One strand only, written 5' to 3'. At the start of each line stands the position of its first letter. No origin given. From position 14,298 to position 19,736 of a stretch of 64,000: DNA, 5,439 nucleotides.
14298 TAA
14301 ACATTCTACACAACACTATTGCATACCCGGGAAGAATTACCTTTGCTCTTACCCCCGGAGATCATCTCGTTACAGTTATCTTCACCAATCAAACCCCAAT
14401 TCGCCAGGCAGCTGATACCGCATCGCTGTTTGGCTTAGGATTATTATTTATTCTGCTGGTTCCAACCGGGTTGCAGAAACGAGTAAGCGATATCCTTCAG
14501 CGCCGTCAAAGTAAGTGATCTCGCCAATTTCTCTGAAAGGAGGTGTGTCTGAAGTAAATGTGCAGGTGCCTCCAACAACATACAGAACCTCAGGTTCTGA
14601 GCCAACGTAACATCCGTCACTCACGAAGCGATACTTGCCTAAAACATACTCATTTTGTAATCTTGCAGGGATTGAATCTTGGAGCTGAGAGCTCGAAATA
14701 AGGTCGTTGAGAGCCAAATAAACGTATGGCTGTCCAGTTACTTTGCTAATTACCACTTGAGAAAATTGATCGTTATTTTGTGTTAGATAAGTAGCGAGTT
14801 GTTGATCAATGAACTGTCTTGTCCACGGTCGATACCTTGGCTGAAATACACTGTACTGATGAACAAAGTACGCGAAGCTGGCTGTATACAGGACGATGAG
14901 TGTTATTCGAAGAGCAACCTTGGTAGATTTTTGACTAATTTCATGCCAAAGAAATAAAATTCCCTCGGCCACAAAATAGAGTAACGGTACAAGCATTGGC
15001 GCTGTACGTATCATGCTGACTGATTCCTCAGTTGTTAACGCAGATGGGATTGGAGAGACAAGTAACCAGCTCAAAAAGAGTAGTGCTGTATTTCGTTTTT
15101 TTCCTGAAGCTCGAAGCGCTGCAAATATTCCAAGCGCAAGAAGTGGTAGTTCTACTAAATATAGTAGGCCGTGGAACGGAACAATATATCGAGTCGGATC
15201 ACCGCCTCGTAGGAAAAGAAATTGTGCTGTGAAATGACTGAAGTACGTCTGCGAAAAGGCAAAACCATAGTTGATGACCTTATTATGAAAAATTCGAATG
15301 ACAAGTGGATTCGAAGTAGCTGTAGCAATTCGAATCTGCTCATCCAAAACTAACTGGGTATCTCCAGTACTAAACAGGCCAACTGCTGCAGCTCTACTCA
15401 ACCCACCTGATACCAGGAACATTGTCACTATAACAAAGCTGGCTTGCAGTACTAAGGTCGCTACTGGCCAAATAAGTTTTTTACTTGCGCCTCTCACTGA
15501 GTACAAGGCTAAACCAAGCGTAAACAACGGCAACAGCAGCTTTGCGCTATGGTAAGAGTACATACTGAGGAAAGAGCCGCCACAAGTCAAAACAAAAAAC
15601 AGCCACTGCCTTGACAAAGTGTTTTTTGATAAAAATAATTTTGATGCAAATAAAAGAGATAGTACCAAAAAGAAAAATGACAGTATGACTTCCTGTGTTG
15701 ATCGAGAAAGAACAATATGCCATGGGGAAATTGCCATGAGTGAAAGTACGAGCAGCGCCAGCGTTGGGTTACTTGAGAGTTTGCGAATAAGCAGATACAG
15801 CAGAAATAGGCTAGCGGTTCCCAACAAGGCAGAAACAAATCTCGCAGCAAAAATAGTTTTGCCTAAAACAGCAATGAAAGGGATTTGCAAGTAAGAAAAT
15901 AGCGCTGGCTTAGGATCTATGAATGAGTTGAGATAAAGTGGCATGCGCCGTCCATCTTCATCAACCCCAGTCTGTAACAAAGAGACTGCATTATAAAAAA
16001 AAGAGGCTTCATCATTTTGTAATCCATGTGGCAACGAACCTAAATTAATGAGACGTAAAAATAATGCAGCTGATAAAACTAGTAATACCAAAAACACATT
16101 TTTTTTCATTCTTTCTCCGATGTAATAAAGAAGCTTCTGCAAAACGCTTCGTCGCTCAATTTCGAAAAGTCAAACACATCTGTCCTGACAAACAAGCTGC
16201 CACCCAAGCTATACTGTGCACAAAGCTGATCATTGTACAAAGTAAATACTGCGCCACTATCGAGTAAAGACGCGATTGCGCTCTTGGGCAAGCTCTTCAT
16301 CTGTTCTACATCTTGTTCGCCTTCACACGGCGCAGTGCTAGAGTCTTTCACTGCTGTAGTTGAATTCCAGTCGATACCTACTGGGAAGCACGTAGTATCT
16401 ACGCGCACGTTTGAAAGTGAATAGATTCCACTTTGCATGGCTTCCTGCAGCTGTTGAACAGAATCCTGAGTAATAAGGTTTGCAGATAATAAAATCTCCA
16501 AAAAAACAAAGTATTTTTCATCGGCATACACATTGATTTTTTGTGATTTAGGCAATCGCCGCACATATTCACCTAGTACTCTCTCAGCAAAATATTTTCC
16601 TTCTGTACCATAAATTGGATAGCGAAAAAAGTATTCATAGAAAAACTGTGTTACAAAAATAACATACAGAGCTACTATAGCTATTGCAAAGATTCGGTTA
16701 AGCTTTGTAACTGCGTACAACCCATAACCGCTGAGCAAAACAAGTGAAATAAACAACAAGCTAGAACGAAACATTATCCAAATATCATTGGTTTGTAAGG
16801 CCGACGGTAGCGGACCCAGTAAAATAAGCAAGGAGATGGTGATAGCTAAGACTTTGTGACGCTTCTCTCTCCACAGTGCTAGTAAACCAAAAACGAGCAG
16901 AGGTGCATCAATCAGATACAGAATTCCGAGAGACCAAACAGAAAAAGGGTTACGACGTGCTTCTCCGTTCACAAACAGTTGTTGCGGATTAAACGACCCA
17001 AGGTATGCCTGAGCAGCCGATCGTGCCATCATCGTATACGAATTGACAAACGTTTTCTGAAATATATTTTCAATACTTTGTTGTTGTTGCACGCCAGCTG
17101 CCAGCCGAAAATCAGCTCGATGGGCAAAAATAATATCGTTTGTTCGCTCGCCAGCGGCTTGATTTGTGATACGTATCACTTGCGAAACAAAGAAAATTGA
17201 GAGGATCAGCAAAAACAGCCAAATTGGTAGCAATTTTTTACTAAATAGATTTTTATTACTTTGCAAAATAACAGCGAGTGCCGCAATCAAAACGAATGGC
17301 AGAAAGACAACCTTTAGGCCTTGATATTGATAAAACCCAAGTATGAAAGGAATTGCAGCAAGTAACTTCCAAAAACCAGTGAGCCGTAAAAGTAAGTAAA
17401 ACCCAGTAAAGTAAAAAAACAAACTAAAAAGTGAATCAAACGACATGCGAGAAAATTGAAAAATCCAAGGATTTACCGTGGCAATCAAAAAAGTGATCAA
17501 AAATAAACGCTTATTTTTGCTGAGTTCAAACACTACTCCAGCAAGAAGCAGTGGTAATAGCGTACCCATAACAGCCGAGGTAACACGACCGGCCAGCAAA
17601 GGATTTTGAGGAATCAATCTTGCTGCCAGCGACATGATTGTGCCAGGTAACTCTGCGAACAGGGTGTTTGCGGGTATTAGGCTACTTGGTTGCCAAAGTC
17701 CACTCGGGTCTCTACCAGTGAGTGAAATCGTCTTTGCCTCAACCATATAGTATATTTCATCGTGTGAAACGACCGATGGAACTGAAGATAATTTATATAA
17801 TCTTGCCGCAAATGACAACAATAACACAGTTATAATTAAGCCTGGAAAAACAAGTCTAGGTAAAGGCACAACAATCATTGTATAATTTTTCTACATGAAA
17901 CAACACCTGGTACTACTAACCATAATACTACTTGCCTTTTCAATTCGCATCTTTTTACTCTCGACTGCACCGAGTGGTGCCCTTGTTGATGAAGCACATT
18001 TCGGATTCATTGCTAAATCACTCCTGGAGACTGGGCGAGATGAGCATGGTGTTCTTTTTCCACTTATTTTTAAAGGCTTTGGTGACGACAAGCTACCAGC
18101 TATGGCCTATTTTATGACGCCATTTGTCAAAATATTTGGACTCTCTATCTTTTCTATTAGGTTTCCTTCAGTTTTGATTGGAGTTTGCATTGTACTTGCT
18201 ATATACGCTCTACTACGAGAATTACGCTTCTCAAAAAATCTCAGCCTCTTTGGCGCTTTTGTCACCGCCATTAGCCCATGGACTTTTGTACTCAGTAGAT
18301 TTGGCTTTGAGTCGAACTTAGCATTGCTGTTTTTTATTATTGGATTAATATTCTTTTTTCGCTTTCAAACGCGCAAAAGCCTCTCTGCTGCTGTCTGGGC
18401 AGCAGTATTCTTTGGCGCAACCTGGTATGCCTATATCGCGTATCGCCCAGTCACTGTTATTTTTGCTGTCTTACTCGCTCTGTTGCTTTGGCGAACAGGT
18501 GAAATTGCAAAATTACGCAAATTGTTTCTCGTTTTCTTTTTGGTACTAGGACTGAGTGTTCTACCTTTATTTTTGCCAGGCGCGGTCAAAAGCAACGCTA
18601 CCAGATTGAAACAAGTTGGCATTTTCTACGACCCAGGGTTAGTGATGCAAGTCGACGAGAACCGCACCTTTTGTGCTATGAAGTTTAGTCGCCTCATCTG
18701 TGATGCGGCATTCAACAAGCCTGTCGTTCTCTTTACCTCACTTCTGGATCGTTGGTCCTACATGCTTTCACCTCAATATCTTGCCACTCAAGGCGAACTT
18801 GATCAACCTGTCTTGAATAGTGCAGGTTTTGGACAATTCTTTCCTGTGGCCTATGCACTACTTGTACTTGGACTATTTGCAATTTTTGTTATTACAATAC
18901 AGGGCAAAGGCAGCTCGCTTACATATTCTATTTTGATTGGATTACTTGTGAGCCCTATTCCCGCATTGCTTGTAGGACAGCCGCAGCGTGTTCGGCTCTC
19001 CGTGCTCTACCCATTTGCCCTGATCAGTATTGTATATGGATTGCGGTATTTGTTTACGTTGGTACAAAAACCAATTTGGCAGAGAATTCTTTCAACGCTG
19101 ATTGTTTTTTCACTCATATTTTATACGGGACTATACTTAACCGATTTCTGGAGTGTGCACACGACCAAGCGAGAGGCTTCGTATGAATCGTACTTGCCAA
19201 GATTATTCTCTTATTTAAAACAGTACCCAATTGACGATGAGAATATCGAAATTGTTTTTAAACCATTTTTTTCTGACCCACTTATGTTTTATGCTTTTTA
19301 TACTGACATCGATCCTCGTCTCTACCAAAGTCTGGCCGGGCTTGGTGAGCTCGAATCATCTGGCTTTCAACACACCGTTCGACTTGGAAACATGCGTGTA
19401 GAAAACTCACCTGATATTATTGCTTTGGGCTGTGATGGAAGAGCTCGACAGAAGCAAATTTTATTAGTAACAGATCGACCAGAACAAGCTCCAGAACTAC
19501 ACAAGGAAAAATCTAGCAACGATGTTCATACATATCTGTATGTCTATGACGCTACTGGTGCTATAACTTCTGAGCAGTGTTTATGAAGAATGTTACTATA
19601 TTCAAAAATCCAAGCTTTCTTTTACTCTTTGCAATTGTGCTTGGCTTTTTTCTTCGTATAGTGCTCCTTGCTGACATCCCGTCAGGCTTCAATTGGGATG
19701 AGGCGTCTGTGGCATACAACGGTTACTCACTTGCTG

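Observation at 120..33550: A ~33 kb super-array of tandem GT-C membrane glycosyltransferase paralogs interleaved with lipid-carrier sugar synthases, a flippase and an LCP ligase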

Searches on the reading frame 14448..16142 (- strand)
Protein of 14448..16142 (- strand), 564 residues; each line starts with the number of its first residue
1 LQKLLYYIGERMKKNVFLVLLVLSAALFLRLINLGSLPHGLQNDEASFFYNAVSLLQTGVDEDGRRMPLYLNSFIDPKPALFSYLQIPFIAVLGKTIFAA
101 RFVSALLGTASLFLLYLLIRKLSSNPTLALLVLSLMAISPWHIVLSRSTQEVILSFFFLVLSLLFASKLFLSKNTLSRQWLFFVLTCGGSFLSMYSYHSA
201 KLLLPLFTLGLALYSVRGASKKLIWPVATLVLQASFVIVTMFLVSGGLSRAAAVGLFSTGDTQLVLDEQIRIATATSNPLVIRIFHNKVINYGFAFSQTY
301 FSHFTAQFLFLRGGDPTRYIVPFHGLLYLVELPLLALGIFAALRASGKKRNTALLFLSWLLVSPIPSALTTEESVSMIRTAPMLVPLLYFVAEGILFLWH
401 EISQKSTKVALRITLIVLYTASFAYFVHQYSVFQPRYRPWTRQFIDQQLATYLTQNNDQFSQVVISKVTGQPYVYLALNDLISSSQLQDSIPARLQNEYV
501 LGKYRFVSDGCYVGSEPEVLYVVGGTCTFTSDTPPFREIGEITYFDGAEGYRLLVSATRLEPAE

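Call 4: search_protein_families(library=pfam, proteins=[window:14448-16142:-], max_evalue=0.01)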
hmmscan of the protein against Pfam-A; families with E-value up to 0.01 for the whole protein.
window:14448-16142:- (564 aa): 2 families
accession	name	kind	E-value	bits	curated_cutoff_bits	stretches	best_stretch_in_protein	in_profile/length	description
PF13231.12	PMT_2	-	1.3e-07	32.4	26.1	1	78-232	2-151/160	Dolichyl-phosphate-mannose-protein mannosyltransferase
PF02366.24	PMT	-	6.7e-06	26.3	22.7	1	78-187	62-171/245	Dolichyl-phosphate-mannose-protein mannosyltransferase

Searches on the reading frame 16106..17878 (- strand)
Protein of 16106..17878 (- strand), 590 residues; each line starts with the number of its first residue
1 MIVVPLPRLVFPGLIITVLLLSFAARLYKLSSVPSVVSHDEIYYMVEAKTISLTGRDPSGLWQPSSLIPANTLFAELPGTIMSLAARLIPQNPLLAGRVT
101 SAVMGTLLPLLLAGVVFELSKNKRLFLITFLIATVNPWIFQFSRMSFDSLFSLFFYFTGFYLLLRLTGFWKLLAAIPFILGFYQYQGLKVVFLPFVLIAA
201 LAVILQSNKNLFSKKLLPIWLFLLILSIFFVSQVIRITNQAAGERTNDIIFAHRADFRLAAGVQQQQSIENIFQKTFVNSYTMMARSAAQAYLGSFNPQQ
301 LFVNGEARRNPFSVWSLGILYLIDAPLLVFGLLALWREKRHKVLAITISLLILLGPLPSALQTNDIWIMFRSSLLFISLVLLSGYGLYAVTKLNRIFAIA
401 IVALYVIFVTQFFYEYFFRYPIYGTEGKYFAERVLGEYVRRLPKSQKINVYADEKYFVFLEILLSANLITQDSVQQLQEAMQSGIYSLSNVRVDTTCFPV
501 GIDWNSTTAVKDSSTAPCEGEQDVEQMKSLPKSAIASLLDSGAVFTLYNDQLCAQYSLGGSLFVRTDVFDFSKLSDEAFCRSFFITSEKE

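Call 4: search_protein_families(library=pfam, proteins=[window:16106-17878:-], max_evalue=0.01)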
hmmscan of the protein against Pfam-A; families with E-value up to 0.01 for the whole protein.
window:16106-17878:- (590 aa): 0 families

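Call 18: search_protein_families(library=pfam, proteins=[window:16106-17878:-], max_evalue=10)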
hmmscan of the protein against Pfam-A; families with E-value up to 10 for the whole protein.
window:16106-17878:- (590 aa): 1 family
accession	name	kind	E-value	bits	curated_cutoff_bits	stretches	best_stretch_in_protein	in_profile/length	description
PF14147.11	Spore_YhaL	-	0.37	11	27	1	217-231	1-15/52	Sporulation protein YhaL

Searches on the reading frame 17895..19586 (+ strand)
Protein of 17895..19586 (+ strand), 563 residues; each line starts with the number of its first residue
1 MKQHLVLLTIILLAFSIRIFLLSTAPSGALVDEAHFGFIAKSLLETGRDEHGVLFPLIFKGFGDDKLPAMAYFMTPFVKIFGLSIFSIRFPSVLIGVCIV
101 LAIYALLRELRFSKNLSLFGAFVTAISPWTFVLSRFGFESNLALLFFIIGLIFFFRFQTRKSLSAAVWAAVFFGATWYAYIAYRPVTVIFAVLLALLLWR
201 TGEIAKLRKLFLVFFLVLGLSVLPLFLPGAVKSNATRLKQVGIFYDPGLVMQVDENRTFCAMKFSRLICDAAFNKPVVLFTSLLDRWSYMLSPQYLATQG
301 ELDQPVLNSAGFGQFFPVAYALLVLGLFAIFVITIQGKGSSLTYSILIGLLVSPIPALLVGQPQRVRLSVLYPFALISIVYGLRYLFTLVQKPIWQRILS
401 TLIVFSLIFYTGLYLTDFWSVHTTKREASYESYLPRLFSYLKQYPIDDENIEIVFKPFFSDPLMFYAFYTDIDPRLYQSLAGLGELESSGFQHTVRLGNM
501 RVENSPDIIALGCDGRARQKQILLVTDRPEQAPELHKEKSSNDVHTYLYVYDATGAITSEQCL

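Call 4: search_protein_families(library=pfam, proteins=[window:17895-19586:+], max_evalue=0.01)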
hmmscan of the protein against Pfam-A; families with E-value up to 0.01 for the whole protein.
window:17895-19586:+ (563 aa): 2 families
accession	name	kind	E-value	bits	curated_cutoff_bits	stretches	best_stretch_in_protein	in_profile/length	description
PF13231.12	PMT_2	-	1.1e-12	48.8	26.1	1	67-218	3-151/160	Dolichyl-phosphate-mannose-protein mannosyltransferase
PF02366.24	PMT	-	1.2e-05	25.4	22.7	1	10-229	3-234/245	Dolichyl-phosphate-mannose-protein mannosyltransferase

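Call 11: find_encoding_contigs(protein=window:17895-19586:+, flank=10000, max_places=6)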
Protein window:17895-19586:+ (563 aa): 10 contigs read that carry it; 5 places shown.
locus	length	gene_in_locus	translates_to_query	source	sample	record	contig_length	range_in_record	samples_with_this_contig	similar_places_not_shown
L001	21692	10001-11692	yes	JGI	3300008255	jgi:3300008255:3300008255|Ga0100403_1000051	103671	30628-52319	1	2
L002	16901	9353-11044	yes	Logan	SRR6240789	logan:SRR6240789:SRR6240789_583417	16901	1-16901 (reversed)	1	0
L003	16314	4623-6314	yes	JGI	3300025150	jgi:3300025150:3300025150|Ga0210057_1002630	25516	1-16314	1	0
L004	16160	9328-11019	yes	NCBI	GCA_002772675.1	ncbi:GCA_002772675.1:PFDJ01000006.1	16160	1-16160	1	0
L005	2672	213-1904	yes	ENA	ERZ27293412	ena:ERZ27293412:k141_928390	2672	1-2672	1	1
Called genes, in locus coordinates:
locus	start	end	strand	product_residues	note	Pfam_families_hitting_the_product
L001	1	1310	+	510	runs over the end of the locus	PF13231:PMT_2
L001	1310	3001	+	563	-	-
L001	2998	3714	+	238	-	PF00535:Glycos_transf_2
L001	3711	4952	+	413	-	-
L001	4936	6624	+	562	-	PF10131:PTPS_related (weak)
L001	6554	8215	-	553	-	PF02366:PMT (weak), PF13231:PMT_2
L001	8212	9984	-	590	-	-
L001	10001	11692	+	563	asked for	PF02366:PMT (weak), PF13231:PMT_2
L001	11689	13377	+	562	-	PF02366:PMT (weak), PF13231:PMT_2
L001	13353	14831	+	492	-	-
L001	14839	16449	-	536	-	-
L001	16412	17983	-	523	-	-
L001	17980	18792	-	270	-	PF13641:Glyco_tranf_2_3, PF00535:Glycos_transf_2, PF10111:Glyco_tranf_2_2, PF13506:Glyco_transf_21 (weak)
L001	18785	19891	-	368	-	PF00534:Glycos_transf_1, PF13692:Glyco_trans_1_4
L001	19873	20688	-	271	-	PF00535:Glycos_transf_2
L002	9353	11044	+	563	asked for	PF02366:PMT (weak), PF13231:PMT_2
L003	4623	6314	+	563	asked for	PF02366:PMT (weak), PF13231:PMT_2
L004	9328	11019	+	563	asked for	PF02366:PMT (weak), PF13231:PMT_2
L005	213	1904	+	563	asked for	PF02366:PMT (weak), PF13231:PMT_2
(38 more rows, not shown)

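Call 13: find_related_loci(query=window:17895-19586:+, collection=genome_contigs, flank=10000)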
Query window:17895-19586:+ (563 aa) in genome_contigs; peptide patterns used: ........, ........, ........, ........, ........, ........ (x = any residue, [..] = any of these).
43 stretches matched a pattern; 7 encode a relative of the query (tblastn E <= 1e-3); 7 distinct loci.
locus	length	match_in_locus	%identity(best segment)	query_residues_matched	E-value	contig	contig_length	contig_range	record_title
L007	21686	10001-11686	80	1-562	0e+0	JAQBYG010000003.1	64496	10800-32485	MAG: bacterium isolate casp150-mb.307 NODE_1094_length_64496_cov_0.094244, whole genome shotgun sequence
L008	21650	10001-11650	47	6-562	6e-158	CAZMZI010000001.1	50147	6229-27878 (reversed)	MAG TPA_asm: uncultured Pseudomonadales bacterium isolate SRP192515_co1_162 genome assembly, contig: NODE_489_length_501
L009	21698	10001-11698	42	3-562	8e-138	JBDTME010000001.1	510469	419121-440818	MAG: Patescibacteria group bacterium isolate cluster3_bin.119 NODE_5_length_510469_cov_14.881851, whole genome shotgun s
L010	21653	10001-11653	40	1-553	2e-128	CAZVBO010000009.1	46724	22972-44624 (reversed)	MAG TPA_asm: uncultured Pseudomonadales bacterium isolate SRP304446_co1_134 genome assembly, contig: NODE_507_length_467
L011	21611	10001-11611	41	6-533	2e-118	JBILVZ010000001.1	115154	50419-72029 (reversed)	MAG: Methylococcaceae bacterium isolate ME2018-08-25_3300042355_group8_bin66 Rohwer_bin1527_scaffold_1_c1, whole genome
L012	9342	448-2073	42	5-553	5e-131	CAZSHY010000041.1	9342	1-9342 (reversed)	MAG TPA_asm: uncultured Pseudomonadales bacterium isolate SRP286056_co1_709 genome assembly, contig: NODE_9701_length_93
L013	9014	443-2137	42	4-562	2e-127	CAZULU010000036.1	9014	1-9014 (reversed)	MAG TPA_asm: uncultured Pseudomonadales bacterium isolate SRP193661_co1_10 genome assembly, contig: NODE_7741_length_901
